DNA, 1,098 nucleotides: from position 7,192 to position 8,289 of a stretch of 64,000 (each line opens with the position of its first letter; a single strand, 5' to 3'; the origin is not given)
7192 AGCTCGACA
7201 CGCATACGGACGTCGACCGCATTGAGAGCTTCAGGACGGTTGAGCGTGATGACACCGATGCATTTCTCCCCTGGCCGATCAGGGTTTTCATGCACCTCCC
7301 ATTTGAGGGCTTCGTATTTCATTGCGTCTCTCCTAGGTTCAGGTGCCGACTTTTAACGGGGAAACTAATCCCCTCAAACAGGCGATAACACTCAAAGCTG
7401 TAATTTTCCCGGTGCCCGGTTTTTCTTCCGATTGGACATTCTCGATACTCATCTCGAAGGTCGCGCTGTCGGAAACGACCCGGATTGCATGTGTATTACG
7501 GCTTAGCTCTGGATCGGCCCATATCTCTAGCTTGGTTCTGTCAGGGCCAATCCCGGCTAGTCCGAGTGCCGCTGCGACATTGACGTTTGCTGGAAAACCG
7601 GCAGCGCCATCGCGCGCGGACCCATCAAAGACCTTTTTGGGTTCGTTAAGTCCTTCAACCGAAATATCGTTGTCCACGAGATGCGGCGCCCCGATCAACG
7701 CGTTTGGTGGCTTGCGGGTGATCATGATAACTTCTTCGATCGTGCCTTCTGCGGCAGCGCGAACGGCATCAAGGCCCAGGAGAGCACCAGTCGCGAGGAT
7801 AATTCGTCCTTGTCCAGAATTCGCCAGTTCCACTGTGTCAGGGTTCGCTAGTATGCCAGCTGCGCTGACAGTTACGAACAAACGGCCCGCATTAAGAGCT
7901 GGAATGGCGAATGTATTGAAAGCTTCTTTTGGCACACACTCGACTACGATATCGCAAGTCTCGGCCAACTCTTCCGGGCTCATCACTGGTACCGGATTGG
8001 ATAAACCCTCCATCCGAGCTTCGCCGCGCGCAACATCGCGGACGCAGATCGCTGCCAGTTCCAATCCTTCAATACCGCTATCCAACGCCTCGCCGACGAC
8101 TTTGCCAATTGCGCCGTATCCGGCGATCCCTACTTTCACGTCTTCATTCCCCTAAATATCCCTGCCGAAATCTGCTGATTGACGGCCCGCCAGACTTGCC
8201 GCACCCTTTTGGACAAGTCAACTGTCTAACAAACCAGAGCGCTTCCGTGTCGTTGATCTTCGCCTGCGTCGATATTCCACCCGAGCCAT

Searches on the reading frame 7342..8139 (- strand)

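Call 60: search_protein_families(library=pfam, proteins=[window:7342-8139:-], max_evalue=0.001)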
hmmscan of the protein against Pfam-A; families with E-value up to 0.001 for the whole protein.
window:7342-8139:- (266 aa): 4 families
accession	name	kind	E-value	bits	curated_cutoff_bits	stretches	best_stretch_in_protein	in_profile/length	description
PF01958.23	Asp_DH_C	-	1.6e-28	99.2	27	1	165-252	2-89/89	Aspartate dehydrogenase, C-terminal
PF03447.22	NAD_binding_3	-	1.8e-10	42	24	1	7-106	1-106/116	Homoserine dehydrogenase, NAD binding domain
PF01408.29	GFO_IDH_MocA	-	1.4e-05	26.2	24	1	1-85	1-86/120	Oxidoreductase family, NAD-binding Rossmann fold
PF02826.25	2-Hacid_dh_C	-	0.00037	20.4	25.1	1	2-109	38-144/178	D-isomer specific 2-hydroxyacid dehydrogenase, NAD binding domain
